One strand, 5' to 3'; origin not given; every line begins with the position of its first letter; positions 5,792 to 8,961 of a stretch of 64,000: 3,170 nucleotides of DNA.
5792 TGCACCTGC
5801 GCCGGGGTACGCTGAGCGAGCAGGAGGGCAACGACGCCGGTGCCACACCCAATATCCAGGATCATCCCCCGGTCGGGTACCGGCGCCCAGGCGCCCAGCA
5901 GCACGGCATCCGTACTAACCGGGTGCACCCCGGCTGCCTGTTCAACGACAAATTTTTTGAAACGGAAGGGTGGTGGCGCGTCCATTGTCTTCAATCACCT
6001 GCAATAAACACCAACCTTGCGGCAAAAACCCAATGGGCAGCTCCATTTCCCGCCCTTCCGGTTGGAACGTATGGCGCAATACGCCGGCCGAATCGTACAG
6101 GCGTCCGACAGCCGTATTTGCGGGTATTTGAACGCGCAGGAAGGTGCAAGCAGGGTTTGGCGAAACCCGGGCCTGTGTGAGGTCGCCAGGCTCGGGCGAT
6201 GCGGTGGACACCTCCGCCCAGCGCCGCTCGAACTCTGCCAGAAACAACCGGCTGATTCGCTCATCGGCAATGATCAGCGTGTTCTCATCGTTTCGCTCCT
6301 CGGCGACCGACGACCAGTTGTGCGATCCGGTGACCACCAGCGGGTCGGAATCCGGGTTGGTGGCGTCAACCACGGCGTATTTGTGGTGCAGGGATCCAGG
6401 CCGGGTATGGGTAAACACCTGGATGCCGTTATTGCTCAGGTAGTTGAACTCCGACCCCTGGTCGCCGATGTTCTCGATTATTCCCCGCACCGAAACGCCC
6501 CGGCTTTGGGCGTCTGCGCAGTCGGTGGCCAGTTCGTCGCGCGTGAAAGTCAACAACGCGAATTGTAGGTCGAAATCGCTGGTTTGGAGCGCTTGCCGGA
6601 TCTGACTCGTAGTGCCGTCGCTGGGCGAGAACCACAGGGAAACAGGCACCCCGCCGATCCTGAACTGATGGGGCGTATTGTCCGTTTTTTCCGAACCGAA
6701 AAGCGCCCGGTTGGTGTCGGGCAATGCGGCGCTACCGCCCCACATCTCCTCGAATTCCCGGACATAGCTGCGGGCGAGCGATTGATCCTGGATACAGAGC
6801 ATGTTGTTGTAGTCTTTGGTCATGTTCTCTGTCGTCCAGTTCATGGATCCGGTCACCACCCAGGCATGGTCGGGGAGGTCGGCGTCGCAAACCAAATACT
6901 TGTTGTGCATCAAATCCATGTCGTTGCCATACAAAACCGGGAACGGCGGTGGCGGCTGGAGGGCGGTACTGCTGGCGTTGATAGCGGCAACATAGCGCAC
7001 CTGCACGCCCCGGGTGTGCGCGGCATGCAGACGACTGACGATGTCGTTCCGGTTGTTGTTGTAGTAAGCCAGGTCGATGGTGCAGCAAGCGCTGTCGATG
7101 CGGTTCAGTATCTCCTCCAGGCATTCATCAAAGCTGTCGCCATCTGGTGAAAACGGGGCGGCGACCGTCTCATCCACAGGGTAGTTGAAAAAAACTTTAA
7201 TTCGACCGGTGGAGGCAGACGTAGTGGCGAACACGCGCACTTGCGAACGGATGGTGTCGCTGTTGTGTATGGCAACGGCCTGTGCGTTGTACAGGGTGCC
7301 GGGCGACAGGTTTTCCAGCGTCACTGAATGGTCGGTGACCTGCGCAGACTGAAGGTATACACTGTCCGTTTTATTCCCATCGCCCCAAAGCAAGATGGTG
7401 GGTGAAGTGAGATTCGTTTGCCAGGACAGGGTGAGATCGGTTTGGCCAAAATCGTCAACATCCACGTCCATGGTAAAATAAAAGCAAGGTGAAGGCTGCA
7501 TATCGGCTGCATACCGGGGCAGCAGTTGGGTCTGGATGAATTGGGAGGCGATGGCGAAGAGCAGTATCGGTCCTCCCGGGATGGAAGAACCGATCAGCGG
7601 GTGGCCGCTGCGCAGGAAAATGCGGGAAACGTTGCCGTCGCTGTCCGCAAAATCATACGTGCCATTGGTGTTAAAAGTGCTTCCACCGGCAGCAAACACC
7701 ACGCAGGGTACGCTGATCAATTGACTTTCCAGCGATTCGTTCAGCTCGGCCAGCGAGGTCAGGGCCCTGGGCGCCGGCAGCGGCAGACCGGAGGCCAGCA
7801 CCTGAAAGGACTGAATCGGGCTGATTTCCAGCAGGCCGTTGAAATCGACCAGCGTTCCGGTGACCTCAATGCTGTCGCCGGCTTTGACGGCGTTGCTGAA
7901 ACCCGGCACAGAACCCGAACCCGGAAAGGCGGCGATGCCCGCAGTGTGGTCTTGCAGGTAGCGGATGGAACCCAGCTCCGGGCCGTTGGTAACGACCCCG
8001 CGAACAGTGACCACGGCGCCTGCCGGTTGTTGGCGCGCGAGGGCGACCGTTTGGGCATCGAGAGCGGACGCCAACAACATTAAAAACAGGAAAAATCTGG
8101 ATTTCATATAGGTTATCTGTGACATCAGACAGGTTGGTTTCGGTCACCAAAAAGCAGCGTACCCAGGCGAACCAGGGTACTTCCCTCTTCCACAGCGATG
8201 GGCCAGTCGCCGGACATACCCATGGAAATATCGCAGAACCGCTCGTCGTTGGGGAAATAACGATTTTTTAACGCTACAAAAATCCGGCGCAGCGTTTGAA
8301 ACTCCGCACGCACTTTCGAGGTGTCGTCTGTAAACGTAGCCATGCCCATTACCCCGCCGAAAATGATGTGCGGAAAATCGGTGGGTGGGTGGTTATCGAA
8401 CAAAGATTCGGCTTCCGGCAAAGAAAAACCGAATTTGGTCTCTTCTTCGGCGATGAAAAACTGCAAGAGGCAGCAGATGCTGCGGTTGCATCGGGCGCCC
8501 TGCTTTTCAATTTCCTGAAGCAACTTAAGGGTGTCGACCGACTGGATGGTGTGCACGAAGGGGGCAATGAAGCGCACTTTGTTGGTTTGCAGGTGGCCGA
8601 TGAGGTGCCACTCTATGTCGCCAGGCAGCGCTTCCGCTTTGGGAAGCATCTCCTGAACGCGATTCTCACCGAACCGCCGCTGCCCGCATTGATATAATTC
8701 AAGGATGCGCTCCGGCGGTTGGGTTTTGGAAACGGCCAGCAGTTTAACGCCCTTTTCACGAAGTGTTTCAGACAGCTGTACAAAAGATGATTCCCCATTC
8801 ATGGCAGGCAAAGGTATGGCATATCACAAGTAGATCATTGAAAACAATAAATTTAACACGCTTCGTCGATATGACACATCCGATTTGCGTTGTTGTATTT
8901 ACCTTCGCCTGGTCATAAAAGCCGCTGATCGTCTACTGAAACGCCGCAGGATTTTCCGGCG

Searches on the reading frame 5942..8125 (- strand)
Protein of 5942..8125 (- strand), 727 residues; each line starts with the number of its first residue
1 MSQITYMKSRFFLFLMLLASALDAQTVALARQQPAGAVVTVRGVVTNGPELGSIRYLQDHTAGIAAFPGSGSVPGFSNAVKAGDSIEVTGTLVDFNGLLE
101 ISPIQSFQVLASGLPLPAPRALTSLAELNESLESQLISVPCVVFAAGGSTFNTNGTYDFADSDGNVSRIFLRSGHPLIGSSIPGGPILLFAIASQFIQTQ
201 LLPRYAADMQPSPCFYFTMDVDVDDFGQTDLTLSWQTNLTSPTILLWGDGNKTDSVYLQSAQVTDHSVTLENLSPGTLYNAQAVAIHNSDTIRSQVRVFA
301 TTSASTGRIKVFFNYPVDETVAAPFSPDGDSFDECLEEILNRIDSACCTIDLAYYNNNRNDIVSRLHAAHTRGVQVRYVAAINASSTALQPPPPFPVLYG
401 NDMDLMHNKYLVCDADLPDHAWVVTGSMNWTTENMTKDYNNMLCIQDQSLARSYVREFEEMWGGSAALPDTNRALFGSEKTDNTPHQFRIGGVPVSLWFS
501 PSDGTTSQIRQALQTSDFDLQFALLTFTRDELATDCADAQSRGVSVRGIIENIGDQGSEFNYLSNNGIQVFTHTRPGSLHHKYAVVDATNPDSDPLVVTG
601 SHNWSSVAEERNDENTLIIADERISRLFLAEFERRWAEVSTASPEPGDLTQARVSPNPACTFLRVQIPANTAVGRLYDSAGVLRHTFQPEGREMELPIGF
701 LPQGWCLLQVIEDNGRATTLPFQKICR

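Call 73: search_protein_families(library=pfam, proteins=[window:5942-8125:-], max_evalue=0.0001)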
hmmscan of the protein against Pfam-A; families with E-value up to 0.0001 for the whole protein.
window:5942-8125:- (727 aa): 1 family
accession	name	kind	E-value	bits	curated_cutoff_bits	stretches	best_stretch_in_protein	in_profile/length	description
PF13091.12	PLDc_2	-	3.6e-38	130.8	27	2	510-636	2-132/132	PLD-like domain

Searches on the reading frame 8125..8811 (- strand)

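Call 73: search_protein_families(library=pfam, proteins=[window:8125-8811:-], max_evalue=0.0001)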
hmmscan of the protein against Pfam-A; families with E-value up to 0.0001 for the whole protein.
window:8125-8811:- (228 aa): 1 family
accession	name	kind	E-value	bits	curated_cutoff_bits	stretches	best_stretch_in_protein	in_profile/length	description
PF01168.26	Ala_racemase_N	-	4.4e-12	46.6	24.1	1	13-224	13-219/220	Alanine racemase, N-terminal domain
